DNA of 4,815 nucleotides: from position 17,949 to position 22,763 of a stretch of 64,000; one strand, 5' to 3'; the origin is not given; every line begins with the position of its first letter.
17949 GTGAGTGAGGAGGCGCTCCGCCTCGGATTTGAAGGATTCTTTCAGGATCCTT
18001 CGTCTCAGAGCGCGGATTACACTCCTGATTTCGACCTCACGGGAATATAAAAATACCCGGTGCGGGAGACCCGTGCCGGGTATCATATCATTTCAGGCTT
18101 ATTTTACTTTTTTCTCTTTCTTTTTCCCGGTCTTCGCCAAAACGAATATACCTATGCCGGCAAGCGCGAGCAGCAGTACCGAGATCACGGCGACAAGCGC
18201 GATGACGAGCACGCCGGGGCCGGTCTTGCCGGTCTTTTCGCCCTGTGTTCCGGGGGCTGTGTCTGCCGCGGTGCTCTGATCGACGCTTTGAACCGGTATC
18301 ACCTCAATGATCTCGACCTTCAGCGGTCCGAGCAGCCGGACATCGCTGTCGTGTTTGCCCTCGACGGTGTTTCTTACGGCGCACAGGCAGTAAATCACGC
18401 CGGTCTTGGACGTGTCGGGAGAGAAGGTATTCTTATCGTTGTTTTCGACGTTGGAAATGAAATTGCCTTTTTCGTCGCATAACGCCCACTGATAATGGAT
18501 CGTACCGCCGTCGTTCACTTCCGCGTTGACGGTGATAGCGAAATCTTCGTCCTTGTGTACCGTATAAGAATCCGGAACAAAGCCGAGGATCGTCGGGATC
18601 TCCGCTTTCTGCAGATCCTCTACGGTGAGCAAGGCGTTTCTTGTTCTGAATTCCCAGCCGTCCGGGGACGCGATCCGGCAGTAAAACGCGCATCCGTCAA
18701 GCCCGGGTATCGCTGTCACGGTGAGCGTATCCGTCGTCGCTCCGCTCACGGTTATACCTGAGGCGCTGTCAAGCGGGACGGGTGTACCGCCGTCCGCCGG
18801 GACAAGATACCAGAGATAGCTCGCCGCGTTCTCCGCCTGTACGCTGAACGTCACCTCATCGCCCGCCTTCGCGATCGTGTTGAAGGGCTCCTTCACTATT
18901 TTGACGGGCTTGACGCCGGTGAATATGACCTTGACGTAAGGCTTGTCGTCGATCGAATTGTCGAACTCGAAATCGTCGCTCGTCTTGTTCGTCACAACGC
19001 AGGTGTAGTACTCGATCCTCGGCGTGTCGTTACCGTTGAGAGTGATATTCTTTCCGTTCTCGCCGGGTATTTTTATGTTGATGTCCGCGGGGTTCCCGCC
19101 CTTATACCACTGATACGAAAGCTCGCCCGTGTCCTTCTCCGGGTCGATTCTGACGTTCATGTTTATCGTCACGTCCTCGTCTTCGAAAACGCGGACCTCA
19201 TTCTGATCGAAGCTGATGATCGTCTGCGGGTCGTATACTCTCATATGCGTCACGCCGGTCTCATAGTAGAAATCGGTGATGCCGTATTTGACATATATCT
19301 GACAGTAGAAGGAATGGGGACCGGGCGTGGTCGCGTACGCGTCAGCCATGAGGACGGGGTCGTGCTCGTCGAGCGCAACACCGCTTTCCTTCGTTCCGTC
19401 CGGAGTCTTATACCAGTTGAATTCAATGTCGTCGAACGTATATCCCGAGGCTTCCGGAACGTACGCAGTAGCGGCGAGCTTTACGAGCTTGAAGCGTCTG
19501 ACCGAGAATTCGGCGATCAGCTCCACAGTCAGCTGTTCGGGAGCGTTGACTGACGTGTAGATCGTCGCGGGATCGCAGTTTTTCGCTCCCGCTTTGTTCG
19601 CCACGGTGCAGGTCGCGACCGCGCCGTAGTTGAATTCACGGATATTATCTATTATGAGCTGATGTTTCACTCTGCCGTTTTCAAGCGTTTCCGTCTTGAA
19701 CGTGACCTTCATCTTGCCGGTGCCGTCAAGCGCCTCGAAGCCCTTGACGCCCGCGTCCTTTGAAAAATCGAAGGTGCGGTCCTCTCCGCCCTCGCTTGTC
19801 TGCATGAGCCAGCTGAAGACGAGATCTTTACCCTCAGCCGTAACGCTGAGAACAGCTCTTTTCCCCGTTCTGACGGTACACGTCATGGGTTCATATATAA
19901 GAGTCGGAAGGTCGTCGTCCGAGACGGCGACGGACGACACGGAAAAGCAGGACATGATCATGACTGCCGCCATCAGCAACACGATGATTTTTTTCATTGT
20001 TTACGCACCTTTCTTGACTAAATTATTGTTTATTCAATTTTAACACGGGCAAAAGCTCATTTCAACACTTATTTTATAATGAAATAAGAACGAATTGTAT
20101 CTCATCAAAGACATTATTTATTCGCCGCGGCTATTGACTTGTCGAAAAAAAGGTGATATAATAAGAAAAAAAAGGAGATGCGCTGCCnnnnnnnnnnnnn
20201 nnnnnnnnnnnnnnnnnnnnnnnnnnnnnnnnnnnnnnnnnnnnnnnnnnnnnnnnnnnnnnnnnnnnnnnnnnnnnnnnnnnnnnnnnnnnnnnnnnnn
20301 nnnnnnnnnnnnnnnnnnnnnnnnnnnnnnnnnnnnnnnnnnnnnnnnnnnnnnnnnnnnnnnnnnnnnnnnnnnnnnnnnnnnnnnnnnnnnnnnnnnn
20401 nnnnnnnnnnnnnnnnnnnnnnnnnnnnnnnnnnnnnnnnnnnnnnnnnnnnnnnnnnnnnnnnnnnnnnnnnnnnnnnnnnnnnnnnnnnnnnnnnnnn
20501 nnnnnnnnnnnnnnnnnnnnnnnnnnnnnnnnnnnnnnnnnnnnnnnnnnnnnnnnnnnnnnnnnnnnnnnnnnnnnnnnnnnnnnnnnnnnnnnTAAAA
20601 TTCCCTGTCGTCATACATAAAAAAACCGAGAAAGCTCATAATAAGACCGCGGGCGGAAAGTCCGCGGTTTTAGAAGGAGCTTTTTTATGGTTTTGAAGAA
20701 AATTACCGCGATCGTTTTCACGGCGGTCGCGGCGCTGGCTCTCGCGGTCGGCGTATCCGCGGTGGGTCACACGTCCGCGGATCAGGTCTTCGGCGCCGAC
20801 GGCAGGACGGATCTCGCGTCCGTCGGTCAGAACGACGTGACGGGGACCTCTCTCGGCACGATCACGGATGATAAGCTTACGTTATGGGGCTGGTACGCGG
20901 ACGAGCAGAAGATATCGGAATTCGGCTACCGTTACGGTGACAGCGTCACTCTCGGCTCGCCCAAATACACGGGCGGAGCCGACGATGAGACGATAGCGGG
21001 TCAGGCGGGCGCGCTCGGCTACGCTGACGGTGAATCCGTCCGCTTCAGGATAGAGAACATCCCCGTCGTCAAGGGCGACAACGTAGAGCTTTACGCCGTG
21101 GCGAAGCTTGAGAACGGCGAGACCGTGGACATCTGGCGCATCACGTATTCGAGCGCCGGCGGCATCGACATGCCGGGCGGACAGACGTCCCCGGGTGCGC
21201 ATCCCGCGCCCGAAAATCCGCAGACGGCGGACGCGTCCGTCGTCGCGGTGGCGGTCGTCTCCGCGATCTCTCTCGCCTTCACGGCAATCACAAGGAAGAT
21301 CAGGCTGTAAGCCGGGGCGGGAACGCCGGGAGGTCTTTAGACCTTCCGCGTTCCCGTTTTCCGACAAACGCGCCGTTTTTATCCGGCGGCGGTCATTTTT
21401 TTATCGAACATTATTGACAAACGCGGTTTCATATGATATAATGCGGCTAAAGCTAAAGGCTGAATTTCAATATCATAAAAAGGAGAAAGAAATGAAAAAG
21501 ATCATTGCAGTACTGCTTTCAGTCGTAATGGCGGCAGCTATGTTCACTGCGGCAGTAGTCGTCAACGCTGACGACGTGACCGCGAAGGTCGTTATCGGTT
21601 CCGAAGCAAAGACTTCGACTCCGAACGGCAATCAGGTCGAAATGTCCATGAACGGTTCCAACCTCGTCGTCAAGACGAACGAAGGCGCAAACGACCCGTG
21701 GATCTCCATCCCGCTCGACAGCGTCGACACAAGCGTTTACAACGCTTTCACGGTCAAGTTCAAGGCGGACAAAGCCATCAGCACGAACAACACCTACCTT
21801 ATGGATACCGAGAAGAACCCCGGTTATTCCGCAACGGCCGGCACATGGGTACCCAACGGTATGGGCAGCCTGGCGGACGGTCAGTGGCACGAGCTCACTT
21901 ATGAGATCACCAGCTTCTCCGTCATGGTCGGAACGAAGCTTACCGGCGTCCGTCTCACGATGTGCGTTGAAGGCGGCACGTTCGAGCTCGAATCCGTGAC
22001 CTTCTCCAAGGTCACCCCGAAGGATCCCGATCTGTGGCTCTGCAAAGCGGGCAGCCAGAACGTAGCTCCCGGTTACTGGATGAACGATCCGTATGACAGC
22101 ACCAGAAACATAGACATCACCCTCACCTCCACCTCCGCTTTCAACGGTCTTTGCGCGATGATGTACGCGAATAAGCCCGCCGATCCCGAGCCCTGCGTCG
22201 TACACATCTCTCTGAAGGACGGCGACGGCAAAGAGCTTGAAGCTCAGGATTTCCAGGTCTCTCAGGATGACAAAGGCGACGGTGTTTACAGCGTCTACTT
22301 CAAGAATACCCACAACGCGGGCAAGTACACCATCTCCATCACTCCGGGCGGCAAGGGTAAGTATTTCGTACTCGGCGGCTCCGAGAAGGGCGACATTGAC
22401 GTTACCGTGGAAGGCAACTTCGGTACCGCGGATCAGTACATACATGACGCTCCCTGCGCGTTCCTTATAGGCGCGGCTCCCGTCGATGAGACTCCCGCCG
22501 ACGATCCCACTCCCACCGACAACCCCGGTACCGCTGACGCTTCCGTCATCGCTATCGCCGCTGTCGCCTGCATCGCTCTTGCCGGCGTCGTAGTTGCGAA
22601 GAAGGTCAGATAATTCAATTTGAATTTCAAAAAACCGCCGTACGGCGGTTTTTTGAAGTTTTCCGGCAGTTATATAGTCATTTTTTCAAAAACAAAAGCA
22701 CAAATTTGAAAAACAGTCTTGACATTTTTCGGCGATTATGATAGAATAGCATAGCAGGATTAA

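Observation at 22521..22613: Tripartite C-terminal signal NP(G/D/Q)TADAS - hydrophobic helix - KKVR: sortase-like architecture with a non-canonical motif and no sortase nearby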

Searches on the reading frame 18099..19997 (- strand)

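Call 83: search_protein_families(library=pfam, proteins=[window:18099-19997:-], max_evalue=0.001)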
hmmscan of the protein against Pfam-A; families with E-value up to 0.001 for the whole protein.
window:18099-19997:- (632 aa): 4 families
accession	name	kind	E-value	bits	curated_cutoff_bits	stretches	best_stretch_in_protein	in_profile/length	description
PF13927.12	Ig_3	-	9.2e-09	36.1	30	0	261-337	4-78/78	Immunoglobulin domain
PF07679.22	I-set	-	8.4e-07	29.4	23.7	0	34-83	4-54/90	Immunoglobulin I-set domain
PF19081.6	Ig_7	-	4.3e-05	24.2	27.3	0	375-421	12-55/84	Ig-like domain CHU_C associated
PF00801.26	PKD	-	0.00017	21.9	23.5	0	374-417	9-51/80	PKD domain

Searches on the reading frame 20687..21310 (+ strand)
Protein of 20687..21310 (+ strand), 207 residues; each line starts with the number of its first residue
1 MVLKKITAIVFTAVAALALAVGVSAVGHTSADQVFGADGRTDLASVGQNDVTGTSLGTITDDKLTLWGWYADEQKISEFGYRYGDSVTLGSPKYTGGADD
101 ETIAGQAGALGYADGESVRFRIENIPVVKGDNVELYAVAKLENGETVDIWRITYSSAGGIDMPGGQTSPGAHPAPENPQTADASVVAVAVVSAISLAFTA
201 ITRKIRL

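Call 3: search_protein_families(library=ncbifam, proteins=[window:20687-21310:+], max_evalue=10)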
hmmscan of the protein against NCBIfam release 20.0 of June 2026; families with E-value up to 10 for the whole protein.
window:20687-21310:+ (207 aa): 1 family
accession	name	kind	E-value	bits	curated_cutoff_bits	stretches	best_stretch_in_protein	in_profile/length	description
NF041742.1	WGxxGxxG_fam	subfamily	0.017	15.7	35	1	4-69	3-54/69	WGxxGxxG family protein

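Call 4: search_protein_families(library=pfam, proteins=[window:20687-21310:+], max_evalue=10)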
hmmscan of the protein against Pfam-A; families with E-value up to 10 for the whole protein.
window:20687-21310:+ (207 aa): 0 families

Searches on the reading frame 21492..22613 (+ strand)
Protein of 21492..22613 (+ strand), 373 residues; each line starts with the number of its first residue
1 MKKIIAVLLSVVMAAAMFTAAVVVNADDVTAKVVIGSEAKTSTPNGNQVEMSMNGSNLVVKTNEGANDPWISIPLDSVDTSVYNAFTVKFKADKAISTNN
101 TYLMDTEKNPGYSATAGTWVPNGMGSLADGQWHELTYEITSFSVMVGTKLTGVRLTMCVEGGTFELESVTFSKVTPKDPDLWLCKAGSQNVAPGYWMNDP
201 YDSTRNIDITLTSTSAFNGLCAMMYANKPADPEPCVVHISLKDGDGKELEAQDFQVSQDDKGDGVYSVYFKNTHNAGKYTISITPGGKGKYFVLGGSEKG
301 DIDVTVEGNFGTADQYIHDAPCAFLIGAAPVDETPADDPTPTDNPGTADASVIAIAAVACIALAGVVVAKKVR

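Call 3: search_protein_families(library=ncbifam, proteins=[window:21492-22613:+], max_evalue=10)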
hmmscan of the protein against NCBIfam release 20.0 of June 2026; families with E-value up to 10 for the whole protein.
window:21492-22613:+ (373 aa): 2 families
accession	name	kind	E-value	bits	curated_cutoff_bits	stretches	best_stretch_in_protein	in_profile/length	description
NF041940.1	choice_anch_X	domain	0.00074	19.2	25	1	262-284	15-36/37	choice-of-anchor X domain-containing protein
NF053819.1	EF0750_LPXTG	subfamily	0.16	12.5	47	1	1-52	1-55/105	EF2685/EF0750 family sortase-dependent surface protein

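Call 4: search_protein_families(library=pfam, proteins=[window:21492-22613:+], max_evalue=10)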
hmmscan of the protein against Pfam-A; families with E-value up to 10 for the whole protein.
window:21492-22613:+ (373 aa): 3 families
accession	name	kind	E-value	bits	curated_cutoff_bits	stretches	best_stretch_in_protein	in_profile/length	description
PF00630.25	Filamin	-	0.00077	20.7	26.9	1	237-288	42-85/93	Filamin/ABP280 repeat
PF21601.3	GldM_2nd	-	0.029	15.3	24.4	1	12-65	10-58/98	GldM second domain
PF17883.6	MBG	-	0.066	14.1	23.3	1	223-289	12-72/97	MBG domain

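Call 73: find_encoding_contigs(protein=window:21492-22613:+, flank=1000, max_places=6)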
Protein window:21492-22613:+ (373 aa): no gene with exactly this product is on record in the collection.
